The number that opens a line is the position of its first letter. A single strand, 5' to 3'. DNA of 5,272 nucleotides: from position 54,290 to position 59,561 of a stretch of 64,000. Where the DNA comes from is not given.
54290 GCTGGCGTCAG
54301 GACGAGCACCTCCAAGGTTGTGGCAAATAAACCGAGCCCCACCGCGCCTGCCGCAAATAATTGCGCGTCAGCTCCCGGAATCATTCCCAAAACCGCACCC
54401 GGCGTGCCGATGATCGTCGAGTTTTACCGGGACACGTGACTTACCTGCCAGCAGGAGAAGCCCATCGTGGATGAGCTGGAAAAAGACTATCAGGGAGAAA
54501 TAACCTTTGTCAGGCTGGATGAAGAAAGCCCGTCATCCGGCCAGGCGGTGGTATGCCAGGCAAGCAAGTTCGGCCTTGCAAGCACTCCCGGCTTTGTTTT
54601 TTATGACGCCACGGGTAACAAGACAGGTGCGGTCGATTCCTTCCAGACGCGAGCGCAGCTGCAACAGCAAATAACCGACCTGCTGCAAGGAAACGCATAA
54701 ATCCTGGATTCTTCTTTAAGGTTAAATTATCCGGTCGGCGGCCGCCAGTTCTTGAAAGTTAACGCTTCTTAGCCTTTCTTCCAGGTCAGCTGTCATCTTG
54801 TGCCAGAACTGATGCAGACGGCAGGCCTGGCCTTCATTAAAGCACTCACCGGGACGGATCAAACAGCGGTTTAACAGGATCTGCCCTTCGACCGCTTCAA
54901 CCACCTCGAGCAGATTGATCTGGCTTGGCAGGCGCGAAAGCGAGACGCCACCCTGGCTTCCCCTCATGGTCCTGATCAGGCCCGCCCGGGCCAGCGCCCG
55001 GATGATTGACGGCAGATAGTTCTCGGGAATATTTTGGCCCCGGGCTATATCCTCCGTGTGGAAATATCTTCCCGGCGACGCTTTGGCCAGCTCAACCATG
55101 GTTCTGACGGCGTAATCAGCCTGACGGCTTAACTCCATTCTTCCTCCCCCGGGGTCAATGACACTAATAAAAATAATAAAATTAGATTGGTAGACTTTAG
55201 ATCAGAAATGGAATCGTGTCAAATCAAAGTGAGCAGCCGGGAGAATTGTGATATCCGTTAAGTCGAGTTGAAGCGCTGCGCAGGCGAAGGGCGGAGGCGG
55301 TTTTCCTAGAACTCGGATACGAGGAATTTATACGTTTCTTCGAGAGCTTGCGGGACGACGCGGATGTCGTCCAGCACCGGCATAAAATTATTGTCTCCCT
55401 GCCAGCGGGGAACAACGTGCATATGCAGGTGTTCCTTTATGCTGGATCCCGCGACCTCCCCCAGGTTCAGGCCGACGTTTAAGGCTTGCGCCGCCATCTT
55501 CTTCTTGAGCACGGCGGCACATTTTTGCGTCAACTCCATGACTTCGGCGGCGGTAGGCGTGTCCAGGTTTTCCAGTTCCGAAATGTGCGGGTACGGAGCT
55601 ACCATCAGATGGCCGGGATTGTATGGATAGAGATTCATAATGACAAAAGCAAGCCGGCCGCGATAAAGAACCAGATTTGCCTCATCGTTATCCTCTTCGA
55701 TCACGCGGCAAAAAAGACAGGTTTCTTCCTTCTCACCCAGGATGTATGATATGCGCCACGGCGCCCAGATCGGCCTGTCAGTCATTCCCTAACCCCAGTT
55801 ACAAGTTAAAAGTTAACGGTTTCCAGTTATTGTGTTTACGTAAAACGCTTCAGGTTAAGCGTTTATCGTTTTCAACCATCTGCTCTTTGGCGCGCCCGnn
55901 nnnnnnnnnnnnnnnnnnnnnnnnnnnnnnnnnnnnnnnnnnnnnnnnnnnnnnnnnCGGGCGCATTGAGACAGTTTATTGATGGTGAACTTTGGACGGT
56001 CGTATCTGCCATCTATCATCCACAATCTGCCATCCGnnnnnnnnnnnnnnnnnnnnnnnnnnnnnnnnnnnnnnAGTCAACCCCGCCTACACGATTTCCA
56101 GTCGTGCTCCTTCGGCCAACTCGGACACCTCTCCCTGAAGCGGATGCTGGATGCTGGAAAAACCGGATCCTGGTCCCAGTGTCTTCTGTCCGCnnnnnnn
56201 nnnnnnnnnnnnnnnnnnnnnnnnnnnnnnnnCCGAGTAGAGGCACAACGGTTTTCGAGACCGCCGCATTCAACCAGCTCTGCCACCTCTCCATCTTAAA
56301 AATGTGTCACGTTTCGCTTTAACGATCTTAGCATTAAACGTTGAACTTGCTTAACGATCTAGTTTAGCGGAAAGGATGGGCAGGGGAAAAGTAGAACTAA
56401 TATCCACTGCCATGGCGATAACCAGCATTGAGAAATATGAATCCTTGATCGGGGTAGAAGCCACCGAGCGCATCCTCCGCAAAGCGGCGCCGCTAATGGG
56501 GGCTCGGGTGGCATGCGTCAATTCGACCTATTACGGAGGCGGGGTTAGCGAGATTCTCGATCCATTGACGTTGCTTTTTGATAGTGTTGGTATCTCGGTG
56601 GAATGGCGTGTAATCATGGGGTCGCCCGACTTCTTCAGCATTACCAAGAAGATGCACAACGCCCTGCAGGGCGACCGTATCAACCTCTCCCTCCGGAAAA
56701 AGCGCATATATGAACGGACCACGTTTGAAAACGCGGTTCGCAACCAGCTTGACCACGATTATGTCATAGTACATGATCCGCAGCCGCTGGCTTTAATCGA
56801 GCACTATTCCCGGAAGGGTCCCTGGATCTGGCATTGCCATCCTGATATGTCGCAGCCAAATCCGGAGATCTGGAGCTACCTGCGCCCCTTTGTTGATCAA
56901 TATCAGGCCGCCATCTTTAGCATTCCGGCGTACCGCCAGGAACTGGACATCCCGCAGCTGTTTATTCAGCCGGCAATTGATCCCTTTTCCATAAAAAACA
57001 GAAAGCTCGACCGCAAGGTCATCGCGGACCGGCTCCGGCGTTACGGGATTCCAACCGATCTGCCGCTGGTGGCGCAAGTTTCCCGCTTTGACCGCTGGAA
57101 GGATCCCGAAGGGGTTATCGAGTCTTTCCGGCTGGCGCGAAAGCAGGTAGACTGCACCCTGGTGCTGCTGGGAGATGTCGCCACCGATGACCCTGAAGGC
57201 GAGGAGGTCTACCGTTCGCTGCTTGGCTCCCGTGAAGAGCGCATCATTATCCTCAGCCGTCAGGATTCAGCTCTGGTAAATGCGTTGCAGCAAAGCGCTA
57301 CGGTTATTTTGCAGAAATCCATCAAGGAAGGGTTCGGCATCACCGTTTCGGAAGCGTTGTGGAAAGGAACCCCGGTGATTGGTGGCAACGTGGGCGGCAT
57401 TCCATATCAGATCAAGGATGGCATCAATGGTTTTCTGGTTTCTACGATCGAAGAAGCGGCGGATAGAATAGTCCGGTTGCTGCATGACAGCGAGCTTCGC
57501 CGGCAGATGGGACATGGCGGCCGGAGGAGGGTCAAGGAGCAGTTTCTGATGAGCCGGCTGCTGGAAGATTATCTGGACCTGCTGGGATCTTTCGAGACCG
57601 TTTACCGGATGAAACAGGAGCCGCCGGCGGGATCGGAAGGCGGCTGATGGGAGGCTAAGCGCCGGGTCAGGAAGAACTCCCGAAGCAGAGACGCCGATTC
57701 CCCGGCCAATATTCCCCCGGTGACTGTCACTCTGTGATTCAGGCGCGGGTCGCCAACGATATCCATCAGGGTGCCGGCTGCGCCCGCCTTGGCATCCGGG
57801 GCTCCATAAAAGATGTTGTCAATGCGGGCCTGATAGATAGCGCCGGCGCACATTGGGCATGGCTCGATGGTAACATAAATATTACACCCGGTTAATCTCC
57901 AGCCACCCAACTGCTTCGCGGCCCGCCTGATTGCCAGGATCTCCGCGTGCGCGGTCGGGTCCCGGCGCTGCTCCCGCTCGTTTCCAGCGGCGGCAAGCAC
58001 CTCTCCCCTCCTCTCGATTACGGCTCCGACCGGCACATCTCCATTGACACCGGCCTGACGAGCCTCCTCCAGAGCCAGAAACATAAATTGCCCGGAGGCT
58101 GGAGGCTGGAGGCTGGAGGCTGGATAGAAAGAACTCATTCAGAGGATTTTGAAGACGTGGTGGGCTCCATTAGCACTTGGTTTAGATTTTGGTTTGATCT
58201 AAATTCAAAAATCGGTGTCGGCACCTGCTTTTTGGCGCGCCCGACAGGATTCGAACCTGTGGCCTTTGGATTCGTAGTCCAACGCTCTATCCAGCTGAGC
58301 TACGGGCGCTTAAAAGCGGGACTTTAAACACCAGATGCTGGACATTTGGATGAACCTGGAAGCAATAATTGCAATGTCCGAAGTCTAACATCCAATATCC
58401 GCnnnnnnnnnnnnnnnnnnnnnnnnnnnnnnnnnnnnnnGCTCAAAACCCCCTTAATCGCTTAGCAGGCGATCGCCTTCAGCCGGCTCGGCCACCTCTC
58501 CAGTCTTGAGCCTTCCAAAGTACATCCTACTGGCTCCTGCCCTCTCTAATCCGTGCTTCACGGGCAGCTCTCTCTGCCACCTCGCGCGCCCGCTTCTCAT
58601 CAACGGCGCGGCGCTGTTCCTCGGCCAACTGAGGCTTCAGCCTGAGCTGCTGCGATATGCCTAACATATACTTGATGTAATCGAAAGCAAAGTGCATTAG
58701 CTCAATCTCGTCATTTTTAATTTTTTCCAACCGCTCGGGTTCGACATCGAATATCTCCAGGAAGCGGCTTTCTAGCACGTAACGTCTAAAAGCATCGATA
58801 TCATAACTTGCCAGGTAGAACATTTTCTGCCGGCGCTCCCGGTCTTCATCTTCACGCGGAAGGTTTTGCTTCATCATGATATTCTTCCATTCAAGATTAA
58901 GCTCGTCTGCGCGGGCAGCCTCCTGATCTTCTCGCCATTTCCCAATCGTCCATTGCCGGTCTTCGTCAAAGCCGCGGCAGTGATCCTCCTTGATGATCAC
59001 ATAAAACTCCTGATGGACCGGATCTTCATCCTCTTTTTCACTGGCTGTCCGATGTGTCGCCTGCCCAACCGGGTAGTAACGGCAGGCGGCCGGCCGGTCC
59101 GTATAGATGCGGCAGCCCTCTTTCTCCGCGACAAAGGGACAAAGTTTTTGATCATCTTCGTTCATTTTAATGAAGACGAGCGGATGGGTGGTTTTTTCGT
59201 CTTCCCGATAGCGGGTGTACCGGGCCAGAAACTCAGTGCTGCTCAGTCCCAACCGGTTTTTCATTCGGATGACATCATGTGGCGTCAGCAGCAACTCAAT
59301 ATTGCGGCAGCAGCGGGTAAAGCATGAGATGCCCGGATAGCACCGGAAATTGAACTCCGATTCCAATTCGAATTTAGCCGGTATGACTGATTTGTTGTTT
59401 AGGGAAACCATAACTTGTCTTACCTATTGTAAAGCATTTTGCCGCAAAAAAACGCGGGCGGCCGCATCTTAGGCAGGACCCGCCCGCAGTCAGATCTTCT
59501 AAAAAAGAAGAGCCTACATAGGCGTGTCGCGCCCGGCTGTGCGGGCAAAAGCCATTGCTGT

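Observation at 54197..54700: Thioredoxin-fold lipoprotein gene with TGA at the CxxC position: candidate extracytoplasmic selenoprotein (UxxC)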

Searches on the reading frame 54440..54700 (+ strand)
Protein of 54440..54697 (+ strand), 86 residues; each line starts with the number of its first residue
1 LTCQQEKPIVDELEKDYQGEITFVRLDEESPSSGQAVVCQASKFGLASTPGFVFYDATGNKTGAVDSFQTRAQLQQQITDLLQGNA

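Call 17: search_protein_representatives(protein=window:54440-54697:+)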
Query: 86 residues. Proteins with E-value up to 0.001 (for the whole library): 34; up to 1e-10: 2; up to 1e-30: 1. The best 34 are listed.
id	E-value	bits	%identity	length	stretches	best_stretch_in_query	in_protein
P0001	7.5e-40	150.1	92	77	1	10-86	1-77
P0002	9.6e-11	57.6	39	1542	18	37-64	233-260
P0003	1.9e-10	56.6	38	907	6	2-83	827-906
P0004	4.8e-08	49.0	45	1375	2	3-50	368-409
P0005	1.9e-07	47.1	36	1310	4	34-68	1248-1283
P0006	3.5e-07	46.3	36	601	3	3-34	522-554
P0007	6.9e-06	42.1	40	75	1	7-82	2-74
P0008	7.2e-06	42.1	41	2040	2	3-63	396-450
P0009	7.8e-06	42.0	39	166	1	3-82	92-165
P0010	1.7e-05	40.9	32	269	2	2-80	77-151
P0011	2.0e-05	40.7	37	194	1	2-83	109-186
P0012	2.3e-05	40.5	38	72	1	11-83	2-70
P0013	2.7e-05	40.3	37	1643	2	3-31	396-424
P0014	3.0e-05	40.1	38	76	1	7-81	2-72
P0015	3.0e-05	40.1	51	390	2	3-30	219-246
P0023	2.2e-04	37.3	37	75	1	2-76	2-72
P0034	9.6e-04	35.3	40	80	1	2-60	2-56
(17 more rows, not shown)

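Call 19: find_encoding_contigs(protein=window:54467-54700:+, flank=10000, max_places=6)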
Protein window:54467-54700:+ (77 aa): 2 contigs read that carry it; 2 places shown.
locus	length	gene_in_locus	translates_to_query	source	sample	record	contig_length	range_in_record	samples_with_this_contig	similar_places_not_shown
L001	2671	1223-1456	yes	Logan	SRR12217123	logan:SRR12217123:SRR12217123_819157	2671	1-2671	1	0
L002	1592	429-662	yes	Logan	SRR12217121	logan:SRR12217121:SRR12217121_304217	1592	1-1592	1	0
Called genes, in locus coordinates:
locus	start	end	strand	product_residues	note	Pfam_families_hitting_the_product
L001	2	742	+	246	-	?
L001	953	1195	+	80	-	-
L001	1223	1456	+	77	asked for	-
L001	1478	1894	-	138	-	PF02082:Rrf2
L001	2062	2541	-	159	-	PF04677:CwfJ_C_1 (weak), PF11969:DcpS_C, PF01230:HIT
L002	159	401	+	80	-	-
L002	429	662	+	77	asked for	-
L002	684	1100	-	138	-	PF02082:Rrf2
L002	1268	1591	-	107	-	?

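Call 20: find_encoding_contigs(protein=P0001, flank=5000, max_places=6)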
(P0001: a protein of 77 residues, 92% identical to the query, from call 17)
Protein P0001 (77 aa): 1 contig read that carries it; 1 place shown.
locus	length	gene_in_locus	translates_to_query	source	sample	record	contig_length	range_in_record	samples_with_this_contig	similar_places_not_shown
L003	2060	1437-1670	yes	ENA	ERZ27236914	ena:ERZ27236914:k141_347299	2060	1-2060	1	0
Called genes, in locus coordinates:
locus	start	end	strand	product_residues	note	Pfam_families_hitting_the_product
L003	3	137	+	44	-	?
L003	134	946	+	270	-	PF12679:ABC2_membrane_2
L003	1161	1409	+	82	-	-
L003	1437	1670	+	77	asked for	-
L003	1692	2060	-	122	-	?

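Call 22: find_encoding_contigs(protein=P0034, flank=3000, max_places=3)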
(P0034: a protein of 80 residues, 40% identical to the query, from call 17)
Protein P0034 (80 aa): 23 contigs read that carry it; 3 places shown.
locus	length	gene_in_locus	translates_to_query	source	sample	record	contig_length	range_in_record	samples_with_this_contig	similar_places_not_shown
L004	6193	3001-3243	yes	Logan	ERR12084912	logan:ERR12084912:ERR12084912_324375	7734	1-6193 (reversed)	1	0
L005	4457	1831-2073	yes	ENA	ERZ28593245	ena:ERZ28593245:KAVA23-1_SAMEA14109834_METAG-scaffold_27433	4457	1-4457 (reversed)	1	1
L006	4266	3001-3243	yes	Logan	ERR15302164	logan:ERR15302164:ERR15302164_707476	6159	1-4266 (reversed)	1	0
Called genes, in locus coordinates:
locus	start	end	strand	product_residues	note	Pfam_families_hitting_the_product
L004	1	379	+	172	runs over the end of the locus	PF00300:His_Phos_1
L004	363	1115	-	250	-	PF00730:HhH-GPD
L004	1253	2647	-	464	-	PF13522:GATase_6, PF13537:GATase_7, PF00156:Pribosyltran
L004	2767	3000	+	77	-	-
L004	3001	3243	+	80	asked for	-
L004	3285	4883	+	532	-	PF01019:G_glu_transpept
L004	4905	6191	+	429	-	?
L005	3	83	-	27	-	?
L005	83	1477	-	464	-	PF13522:GATase_6, PF13537:GATase_7, PF00156:Pribosyltran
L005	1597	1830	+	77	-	-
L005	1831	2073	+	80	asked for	-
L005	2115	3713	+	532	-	PF01019:G_glu_transpept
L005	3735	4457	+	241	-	?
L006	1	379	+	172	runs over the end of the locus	PF00300:His_Phos_1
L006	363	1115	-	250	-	PF00730:HhH-GPD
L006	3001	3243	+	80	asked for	-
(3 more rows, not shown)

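Call 23: find_encoding_contigs(protein=P0023, flank=3000, max_places=3)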
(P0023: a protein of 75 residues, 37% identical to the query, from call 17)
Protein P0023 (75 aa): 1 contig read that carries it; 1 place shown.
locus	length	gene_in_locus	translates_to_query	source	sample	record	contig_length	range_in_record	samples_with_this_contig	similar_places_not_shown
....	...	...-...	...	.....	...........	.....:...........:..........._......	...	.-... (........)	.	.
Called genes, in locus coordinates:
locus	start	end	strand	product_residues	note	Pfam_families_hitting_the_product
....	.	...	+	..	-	?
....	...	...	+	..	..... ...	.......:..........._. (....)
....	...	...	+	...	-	?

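Call 24: find_encoding_contigs(protein=P0007, flank=3000, max_places=3)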
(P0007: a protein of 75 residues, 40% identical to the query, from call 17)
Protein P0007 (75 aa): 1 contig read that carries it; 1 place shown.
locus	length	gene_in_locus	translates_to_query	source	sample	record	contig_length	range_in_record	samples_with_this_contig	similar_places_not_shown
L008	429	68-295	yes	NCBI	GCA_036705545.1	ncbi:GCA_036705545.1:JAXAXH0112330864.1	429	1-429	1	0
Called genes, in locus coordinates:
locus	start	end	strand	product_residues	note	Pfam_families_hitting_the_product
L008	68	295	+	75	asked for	PF00085:Thioredoxin (weak), PF13098:Thioredoxin_2 (weak)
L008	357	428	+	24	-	?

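Call 25: find_encoding_contigs(protein=P0014, flank=3000, max_places=3)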
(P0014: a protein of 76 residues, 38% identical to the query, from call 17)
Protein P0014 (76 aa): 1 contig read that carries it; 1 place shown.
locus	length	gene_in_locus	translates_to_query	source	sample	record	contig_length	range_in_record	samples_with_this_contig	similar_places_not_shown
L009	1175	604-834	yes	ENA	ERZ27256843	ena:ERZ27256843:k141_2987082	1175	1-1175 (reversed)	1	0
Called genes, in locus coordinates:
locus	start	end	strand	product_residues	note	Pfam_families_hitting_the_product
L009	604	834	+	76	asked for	PF00085:Thioredoxin, PF13098:Thioredoxin_2 (weak)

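Call 74: find_encoding_contigs(protein=P0011, flank=5000, max_places=4)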
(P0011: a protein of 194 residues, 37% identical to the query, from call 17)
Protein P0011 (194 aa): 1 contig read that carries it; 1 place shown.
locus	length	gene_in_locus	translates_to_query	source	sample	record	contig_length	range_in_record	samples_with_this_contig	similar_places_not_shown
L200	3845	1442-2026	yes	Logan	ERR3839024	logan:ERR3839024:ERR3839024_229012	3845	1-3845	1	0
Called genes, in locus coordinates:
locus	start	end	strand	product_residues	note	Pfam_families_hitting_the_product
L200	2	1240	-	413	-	?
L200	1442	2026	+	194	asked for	PF13728:TraF (weak), PF00085:Thioredoxin, PF13098:Thioredoxin_2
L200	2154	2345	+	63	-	-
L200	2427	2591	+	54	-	-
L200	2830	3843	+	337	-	?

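Call 75: find_encoding_contigs(protein=P0012, flank=5000, max_places=4)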
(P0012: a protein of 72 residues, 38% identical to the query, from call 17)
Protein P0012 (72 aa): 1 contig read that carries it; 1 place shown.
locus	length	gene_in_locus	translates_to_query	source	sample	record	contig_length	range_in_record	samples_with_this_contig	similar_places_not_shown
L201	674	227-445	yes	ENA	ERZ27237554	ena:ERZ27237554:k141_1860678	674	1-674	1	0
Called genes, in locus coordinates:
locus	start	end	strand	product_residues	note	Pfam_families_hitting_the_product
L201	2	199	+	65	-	?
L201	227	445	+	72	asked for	-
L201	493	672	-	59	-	?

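Call 87: predict_structure(protein=P0011)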
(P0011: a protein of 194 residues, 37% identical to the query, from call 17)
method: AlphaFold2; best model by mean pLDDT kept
length: 194 residues; sequences in the alignment: 1
mean_pLDDT: 58.2   pTM: 0.37
mean pLDDT of the five models: 58.2, 53.8, 51.9, 50.0, 32.3
residues with pLDDT >= 90: 2; 70-90: 24; 50-70: 120; < 50: 48
segments of 3 or more residues with pLDDT < 50: 21-24, 69-80, 91-93, 95-97, 184-194
pLDDT, mean of each block of 10 residues (from residue 1): 57 63 49 58 79 89 66 44 51 51 57 68 62 55 52 60 57 54 46 31
secondary structure, 60 per line:
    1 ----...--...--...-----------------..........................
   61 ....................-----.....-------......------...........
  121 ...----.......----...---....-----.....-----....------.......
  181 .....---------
elements in order: E10-12 E15-17 H35-80 E86-90 E98-103 H110-123 E128-134 H145-148 E154-158 E164-167 H174-185

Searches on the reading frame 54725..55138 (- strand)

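Call 16: search_protein_families(library=ncbifam, proteins=[window:54725-55138:-], max_evalue=0.00001)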
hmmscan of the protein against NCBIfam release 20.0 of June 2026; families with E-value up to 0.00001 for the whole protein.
window:54725-55138:- (138 aa): 7 families
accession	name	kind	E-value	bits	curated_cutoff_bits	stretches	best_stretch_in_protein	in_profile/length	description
TIGR00738.1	rrf2_super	superfamily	7e-34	116.6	73.3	1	1-132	1-131/132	Rrf2 family transcriptional regulator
TIGR02010.1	IscR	equivalog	8.7e-22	77.4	207.55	1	1-133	1-131/135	Fe-S cluster assembly transcriptional regulator IscR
TIGR02944.1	suf_reg_Xantho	equivalog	3e-18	66.5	110.65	1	2-130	3-129/130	SUF system Fe-S cluster assembly regulator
NF008886.0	PRK11920.1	equivalog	9.7e-17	61.1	193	1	1-94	1-93/153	iron-responsive transcriptional regulator RirA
NF047409.1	Cys_reg_CymR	equivalog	2e-16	60.4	195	1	1-134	1-126/139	cysteine metabolism transcriptional regulator CymR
NF008110.0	PRK10857.1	equivalog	1e-13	51.4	275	1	1-136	1-134/164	Fe-S cluster assembly transcriptional regulator IscR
NF008240.0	PRK11014.1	equivalog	9.9e-13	48.3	182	1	1-131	1-127/141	nitric oxide-sensing transcriptional repressor NsrR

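Call 84: search_protein_families(library=pfam, proteins=[window:54725-55138:-], max_evalue=0.0001)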
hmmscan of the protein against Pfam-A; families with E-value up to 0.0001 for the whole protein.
window:54725-55138:- (138 aa): 1 family
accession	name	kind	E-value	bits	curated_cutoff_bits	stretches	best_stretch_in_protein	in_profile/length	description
PF02082.26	Rrf2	-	3.1e-36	124.9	30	1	3-133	1-131/132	Iron-dependent Transcriptional regulator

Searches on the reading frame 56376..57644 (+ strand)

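Call 16: search_protein_families(library=ncbifam, proteins=[window:56376-57644:+], max_evalue=0.00001)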
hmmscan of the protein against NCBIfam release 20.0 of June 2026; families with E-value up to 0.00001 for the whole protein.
window:56376-57644:+ (423 aa): 16 families
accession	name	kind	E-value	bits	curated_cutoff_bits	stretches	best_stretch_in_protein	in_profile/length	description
NF041139.1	TreT_Thcocales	equivalog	3.1e-107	358.9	775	1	17-405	13-411/412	trehalose synthase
TIGR03999.1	thiol_BshA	equivalog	4.3e-25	88.4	273.7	1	207-402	177-369/375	N-acetyl-alpha-D-glucosaminyl L-malate synthase BshA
TIGR02149.1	glgA_Coryne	subfamily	2.2e-18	66.6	302.4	1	218-394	193-378/391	glycogen synthase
TIGR03088.1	stp2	hypoth_equivalog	7.4e-17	61.4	409.05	1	170-402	134-369/374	TIGR03088 family PEP-CTERM/XrtA system glycosyltransferase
TIGR03449.1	mycothiol_MshA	equivalog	5.1e-15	55.3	462.5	1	218-384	209-382/406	D-inositol-3-phosphate glycosyltransferase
NF041876.1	EPS_EpsE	equivalog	5.2e-15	55.6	400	1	235-393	220-383/389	exopolysaccharide biosynthesis GT4 family glycosyltransferase EpsE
NF038229.1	Glyco4_Geo_Pelo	equivalog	2.6e-13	49.7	400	1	292-404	222-334/338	GPMC system family 4 glycosyltransferase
NF038295.1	EPS_HpsP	equivalog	7.3e-11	41.7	550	1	217-393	195-374/388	hormogonium polysaccharide biosynthesis glycosyltransferase HpsP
NF041010.1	glycosy_Agl16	equivalog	1.2e-10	40.8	575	1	256-384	202-330/352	glycosylation protein Agl16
NF047880.1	glyco_SdgA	exception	4.7e-10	38.6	800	1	298-380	380-465/488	serine-aspartate repeat adhesin O-glycosyltransferase SdgA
NF038298.1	EPS_HpsO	equivalog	2.1e-07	30.1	575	1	314-402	295-383/388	hormogonium polysaccharide biosynthesis glycosyltransferase HpsO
TIGR02095.1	glgA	subfamily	2.5e-07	29.7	328.45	1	222-361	285-429/477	glycogen/starch synthase, ADP-glucose type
TIGR04047.1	MSMEG_0565_glyc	hypoth_equivalog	1.2e-06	27.9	259.85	1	283-339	252-308/373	MSMEG_0565 family glycosyltransferase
TIGR04157.1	glyco_rSAM_CFB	subfamily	1.7e-06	27.3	400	1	211-400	209-403/406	TIGR04157 family glycosyltransferase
NF053787.1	GlcN_PG_synth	equivalog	5.4e-06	25.5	480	1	297-399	251-352/361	N-acetylglucosaminyl phosphatidylglycerol synthase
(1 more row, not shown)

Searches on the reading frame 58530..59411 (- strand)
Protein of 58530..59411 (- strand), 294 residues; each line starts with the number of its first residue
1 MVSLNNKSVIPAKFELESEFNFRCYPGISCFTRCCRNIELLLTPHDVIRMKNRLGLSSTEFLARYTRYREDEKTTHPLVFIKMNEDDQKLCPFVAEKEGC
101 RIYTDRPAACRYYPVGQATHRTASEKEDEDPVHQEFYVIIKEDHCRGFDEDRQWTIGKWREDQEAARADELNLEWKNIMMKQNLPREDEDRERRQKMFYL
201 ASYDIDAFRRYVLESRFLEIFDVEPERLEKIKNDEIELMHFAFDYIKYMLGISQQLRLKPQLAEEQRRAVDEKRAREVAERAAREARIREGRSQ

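Call 16: search_protein_families(library=ncbifam, proteins=[window:58530-59411:-], max_evalue=0.00001)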
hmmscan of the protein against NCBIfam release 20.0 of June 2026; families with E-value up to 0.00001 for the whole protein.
window:58530-59411:- (294 aa): 0 families

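Call 84: search_protein_families(library=pfam, proteins=[window:58530-59411:-], max_evalue=0.0001)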
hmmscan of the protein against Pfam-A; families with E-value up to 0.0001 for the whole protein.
window:58530-59411:- (294 aa): 1 family
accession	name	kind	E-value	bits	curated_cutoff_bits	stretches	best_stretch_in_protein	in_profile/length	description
PF03692.20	CxxCxxCC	-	1.5e-09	38.8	23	1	29-116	4-72/85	Putative zinc- or iron-chelating domain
